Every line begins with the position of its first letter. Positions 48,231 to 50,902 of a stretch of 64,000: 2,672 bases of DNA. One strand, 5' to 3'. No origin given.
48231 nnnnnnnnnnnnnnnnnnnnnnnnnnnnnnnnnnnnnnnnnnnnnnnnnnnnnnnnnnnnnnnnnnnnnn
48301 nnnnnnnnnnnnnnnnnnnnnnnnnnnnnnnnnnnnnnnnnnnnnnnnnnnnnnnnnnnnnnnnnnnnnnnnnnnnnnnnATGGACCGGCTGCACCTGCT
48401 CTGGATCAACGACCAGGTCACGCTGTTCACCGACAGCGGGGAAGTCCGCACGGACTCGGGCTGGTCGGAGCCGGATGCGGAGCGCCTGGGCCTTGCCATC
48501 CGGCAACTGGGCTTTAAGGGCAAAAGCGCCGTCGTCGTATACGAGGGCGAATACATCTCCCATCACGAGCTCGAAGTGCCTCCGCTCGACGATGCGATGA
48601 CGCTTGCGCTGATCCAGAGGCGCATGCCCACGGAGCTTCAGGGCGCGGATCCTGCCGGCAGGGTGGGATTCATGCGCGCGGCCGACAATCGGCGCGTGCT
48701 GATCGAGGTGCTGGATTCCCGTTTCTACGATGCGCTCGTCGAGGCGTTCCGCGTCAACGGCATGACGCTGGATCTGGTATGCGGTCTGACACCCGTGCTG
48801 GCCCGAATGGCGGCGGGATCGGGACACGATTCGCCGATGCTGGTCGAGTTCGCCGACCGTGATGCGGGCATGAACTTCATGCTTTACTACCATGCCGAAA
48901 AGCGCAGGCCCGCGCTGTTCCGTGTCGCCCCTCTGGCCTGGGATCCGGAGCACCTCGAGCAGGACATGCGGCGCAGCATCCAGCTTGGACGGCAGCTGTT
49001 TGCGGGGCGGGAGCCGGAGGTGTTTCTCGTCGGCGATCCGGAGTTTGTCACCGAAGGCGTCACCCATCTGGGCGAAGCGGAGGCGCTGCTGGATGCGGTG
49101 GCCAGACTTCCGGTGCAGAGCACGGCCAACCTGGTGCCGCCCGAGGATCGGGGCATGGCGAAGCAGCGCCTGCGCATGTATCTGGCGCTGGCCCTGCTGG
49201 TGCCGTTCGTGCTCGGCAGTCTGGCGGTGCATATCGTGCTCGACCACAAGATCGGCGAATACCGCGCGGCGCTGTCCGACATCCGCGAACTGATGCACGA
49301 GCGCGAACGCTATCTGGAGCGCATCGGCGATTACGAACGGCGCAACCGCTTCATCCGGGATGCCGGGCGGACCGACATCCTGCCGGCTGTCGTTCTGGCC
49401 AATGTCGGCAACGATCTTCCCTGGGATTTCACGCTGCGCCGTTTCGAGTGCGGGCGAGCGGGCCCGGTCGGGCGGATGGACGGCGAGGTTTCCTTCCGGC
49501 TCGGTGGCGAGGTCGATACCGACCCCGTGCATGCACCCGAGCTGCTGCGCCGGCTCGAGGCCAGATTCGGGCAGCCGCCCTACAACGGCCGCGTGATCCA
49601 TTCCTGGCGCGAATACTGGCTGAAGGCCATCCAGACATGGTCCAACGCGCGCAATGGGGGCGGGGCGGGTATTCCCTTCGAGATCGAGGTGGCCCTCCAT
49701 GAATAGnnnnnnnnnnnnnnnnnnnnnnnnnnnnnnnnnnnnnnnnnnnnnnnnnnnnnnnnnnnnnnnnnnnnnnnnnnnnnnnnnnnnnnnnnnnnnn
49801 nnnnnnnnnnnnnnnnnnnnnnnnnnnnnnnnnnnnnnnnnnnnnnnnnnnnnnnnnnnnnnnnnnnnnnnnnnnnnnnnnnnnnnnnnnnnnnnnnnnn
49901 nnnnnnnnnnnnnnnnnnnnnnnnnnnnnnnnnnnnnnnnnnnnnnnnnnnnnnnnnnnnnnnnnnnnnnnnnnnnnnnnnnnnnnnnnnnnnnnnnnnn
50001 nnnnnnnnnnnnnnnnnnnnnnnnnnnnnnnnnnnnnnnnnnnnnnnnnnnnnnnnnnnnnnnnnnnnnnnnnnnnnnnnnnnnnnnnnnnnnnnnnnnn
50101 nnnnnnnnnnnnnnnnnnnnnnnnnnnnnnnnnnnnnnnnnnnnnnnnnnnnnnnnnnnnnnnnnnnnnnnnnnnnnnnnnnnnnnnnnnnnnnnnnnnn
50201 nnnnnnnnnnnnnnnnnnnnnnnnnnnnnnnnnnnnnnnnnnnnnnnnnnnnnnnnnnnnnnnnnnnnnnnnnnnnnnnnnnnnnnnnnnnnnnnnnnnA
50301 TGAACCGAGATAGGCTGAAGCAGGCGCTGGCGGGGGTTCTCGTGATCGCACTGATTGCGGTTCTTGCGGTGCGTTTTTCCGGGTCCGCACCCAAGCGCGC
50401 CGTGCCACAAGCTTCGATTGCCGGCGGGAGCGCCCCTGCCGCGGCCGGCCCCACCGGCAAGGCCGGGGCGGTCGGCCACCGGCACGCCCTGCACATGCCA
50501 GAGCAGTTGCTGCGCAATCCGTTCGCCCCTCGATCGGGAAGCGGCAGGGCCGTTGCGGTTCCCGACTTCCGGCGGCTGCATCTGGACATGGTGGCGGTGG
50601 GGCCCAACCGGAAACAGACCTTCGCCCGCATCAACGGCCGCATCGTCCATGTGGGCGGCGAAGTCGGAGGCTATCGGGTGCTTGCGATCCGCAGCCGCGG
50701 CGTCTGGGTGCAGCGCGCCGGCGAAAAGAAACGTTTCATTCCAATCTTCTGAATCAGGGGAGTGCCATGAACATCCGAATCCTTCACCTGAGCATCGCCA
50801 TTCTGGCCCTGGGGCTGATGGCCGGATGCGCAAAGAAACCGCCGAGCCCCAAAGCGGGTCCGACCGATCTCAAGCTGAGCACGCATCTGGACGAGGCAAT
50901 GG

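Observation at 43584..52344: Compact, translationally coupled 8-gene type IV filament machine that fits no canonical gene set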

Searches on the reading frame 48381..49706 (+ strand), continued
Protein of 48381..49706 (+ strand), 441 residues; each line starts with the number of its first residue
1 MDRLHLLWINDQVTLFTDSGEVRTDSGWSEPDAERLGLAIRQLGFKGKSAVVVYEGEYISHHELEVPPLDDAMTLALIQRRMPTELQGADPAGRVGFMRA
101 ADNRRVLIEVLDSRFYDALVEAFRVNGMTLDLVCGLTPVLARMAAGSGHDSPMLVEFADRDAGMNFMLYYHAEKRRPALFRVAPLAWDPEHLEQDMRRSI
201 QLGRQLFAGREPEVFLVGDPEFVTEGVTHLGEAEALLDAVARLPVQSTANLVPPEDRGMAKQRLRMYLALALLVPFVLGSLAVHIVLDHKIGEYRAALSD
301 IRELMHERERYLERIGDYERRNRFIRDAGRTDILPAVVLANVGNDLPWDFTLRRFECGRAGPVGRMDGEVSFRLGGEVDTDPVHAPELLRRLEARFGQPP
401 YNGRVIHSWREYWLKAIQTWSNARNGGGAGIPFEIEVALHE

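Call 96: fold_search(model_id=the predicted structure, library=pdb)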
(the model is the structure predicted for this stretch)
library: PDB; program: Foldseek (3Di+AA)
matches with E <= 10: 1024; with E <= 0.001: 53
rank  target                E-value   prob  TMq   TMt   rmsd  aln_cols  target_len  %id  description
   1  5eou_B                3.2e-10  1.00  0.41  0.50   6.9       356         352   14  Pseudomonas aeruginosa PilM:PilN1-12 bound to ATP (released 2016-04-27)
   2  5eou_A                5.7e-10  1.00  0.37  0.47   8.5       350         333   14  Pseudomonas aeruginosa PilM:PilN1-12 bound to ATP (released 2016-04-27)
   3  5eox_B                6.4e-10  1.00  0.35  0.42   9.5       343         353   13  Pseudomonas aeruginosa PilM bound to ADP (released 2016-04-27)
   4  5eoy_A                1.3e-09  1.00  0.33  0.39   9.5       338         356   13  Pseudomonas aeruginosa SeMet-PilM bound to ADP (released 2016-04-27)
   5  4pht_Y                1.5e-09  1.00  0.36  0.63   5.3       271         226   13  ATPase GspE in complex with the cytoplasmic domain of GspL from the Vibrio vulnificus type II Secretion system (released 2014-11-26)
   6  5eq6_A                1.6e-09  1.00  0.35  0.42   9.2       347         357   13  Pseudomonas aeruginosa PilM bound to AMP-PNP (released 2016-04-27)
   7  5eox_A                3.0e-09  1.00  0.29  0.35  11.9       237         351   16  Pseudomonas aeruginosa PilM bound to ADP (released 2016-04-27)
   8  5eq6_B                3.0e-09  1.00  0.28  0.35  12.2       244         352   15  Pseudomonas aeruginosa PilM bound to AMP-PNP (released 2016-04-27)
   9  4pht_X                3.1e-09  1.00  0.35  0.62   5.5       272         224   12  ATPase GspE in complex with the cytoplasmic domain of GspL from the Vibrio vulnificus type II Secretion system (released 2014-11-26)
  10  2ych_A                5.3e-09  1.00  0.40  0.51   6.8       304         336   13  PilM-PilN type IV pilus biogenesis complex (released 2011-05-11)
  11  5eoy_B                6.0e-09  1.00  0.34  0.41   9.5       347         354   14  Pseudomonas aeruginosa SeMet-PilM bound to ADP (released 2016-04-27)
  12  1yf5                  1.8e-08  1.00  0.40  0.68   5.3       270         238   12  Cyto-Epsl: The Cytoplasmic Domain Of Epsl, An Inner Membrane Component Of The Type II Secretion System Of Vibrio Cholera (released 2005-05-03)
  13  3jc8_Ma               2.2e-08  1.00  0.44  0.54   4.6       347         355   10  Architectural model of the type IVa pilus machine in a piliated state (released 2016-03-16)
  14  1w97                  3.3e-08  1.00  0.37  0.64   5.2       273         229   14  cyto-EpsL: the cytoplasmic domain of EpsL, an inner membrane component of the type II secretion system of Vibrio cholera (released 2004-11-30)
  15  3hrg                  1.1e-07  1.00  0.35  0.54   9.5       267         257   10  Crystal structure of Bacteroides thetaiotaomicron BT_3980, protein with actin-like ATPase fold and unknown function (NP_ (released 2009-06-23)
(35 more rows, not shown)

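Call 105: find_related_loci(query=A4, collection=metagenome_contigs, flank=10000)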
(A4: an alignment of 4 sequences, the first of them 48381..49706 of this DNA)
Query A4 (441 aa) in metagenome_contigs; peptide patterns used: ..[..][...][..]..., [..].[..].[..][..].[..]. (x = any residue, [..] = any of these).
210 stretches matched a pattern, but none encodes a relative of the query by tblastn (E <= 1e-3).

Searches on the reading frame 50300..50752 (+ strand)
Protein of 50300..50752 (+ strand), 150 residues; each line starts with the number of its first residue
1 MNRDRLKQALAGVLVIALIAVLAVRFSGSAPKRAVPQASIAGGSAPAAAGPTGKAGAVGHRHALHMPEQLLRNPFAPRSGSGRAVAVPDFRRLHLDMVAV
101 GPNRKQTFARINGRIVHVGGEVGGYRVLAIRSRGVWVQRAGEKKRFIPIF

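Call 3: search_protein_families(library=pfam, proteins=[window:50300-50752:+], max_evalue=0.01)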
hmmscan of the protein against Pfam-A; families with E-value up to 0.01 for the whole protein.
window:50300-50752:+ (150 aa): 0 families

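Call 4: search_protein_families(library=ncbifam, proteins=[window:50300-50752:+], max_evalue=0.01)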
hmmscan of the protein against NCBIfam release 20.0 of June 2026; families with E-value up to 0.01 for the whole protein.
window:50300-50752:+ (150 aa): 1 family
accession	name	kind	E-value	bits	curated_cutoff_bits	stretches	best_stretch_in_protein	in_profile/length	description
NF041515.1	GspC_delta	equivalog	0.00015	21.6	150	1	33-144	25-159/311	type II secretion system protein GspC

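Call 51: search_solved_structures(query=A6, max_evalue=10)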
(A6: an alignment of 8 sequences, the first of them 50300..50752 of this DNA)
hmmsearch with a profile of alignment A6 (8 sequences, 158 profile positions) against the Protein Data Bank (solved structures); distinct sequences matched with E-value up to 10: 9.
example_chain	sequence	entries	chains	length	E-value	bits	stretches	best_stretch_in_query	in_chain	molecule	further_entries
8pjr_A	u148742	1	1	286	4.5e-09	39.8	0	83-136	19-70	SAKe6AC-LB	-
7ona_A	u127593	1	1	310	1.8e-07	34.6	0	84-126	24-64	SAKe6AC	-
7on6_A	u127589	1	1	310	3e-06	30.6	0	84-126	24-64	SAKe6AE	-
8pjv_A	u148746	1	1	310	0.00014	25.2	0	82-126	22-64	SAKe6DR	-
8pjt_A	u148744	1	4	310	0.00023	24.5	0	84-127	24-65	SAKe6DEref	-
8pju_A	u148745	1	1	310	0.0004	23.7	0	94-126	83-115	SAKe6DEtal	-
4wfw_A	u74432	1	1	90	0.39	14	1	100-150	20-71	General secretion pathway protein B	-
6f1t_X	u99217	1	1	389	1.8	11.8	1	27-89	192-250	BICD family-like cargo adapter 1,BICD family-like cargo adapter 1,BICD family-like cargo a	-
6f1t_x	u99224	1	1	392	1.8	11.8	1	27-89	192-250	BICD family-like cargo adapter 1,BICD family-like cargo adapter 1,BICD family-like cargo a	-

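Call 52: search_protein_families(library=pfam, alignment_id=A6, max_evalue=1)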
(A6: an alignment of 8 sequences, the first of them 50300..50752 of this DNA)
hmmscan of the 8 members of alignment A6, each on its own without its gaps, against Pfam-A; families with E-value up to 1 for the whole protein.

A. member 1, window:50300-50752:+ (150 aa): 1 family
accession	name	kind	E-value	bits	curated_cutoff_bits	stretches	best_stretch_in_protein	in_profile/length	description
PF23862.1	CdsD_C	-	0.099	13.1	27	1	111-144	20-53/56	CdsD C-terminal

B. families by the number of members that match (of 8 scanned): 7 families
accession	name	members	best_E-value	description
PF23862.1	CdsD_C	4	2.9e-07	CdsD C-terminal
PF16537.11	T2SSB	3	1.8e-05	Type II secretion system protein B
PF20087.4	DUF6479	1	0.013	Family of unknown function (DUF6479)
PF23893.1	Y4YQ_C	1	0.016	Uncharacterised protein Y4YQ C-terminal domain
PF21786.3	Bflower_3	1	0.031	6-fold beta flower protein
PF06316.17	Ail_Lom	1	0.069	Enterobacterial Ail/Lom protein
PF11601.13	Shal-type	1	0.31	Shal-type voltage-gated potassium channels, N-terminal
